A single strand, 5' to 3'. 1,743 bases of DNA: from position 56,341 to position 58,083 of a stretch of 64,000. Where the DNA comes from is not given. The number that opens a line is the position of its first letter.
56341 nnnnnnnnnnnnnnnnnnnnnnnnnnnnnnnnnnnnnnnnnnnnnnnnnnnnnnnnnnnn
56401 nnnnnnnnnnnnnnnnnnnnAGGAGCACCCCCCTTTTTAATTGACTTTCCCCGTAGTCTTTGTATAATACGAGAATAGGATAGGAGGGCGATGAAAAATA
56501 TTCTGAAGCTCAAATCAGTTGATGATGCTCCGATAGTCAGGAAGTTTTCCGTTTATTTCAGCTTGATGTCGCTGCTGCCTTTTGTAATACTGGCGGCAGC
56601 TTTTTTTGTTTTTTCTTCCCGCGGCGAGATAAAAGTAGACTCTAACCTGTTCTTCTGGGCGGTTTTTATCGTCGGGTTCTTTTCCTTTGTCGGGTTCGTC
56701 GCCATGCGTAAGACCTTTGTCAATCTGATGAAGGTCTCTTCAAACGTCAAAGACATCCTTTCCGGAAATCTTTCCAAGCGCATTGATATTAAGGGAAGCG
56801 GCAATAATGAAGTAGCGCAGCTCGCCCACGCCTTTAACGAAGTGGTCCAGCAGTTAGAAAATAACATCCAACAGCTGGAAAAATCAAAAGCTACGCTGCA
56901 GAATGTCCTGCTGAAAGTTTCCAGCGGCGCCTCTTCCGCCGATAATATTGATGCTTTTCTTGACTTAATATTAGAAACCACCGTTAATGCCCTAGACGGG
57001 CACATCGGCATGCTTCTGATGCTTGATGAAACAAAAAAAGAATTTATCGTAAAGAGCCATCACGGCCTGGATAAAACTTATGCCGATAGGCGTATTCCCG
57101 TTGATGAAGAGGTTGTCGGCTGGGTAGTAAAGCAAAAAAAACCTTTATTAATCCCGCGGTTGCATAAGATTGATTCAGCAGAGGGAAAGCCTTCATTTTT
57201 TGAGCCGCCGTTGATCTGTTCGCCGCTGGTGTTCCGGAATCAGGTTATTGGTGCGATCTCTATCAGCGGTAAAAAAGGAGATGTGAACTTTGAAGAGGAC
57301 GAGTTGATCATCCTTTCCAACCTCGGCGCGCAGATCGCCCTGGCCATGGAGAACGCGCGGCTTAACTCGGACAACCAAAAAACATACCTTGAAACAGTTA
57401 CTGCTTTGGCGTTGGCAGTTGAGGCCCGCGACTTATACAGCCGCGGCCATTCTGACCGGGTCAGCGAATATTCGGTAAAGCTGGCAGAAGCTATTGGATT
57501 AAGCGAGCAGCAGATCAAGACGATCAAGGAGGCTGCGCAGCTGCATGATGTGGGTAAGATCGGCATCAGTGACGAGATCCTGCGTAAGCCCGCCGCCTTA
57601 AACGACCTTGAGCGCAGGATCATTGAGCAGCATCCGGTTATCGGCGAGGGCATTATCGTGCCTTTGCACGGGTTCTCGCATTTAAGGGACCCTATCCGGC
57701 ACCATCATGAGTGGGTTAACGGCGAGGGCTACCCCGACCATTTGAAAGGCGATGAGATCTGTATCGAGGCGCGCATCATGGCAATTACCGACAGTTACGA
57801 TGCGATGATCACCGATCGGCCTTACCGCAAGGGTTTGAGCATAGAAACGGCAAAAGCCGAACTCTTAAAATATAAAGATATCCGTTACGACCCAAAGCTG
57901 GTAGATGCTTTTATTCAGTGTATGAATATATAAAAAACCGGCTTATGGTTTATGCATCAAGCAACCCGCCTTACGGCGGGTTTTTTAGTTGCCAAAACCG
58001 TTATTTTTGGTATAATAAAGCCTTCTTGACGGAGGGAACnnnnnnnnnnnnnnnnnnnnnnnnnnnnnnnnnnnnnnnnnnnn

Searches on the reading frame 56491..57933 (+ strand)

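Call 99: search_protein_families(library=pfam, proteins=[window:56491-57933:+], max_evalue=0.001)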
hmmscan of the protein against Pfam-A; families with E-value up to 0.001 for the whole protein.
window:56491-57933:+ (480 aa): 6 families
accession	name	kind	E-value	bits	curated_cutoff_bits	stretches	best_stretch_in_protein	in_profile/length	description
PF13487.12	HD_5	-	1.4e-31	110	27.2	1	310-470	7-170/170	HD domain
PF01966.28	HD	-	1.6e-16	61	22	1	320-439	4-116/116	HD domain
PF13185.12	GAF_2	-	1.8e-14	54.5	28.6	1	151-287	2-136/136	GAF domain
PF13492.12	GAF_3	-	5.3e-12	46.7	27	1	153-288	2-129/129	GAF domain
PF01590.32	GAF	-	5.7e-09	37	22.4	1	153-285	2-132/133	GAF domain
PF00672.30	HAMP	-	7.6e-06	26.6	25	1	87-123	18-52/53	HAMP domain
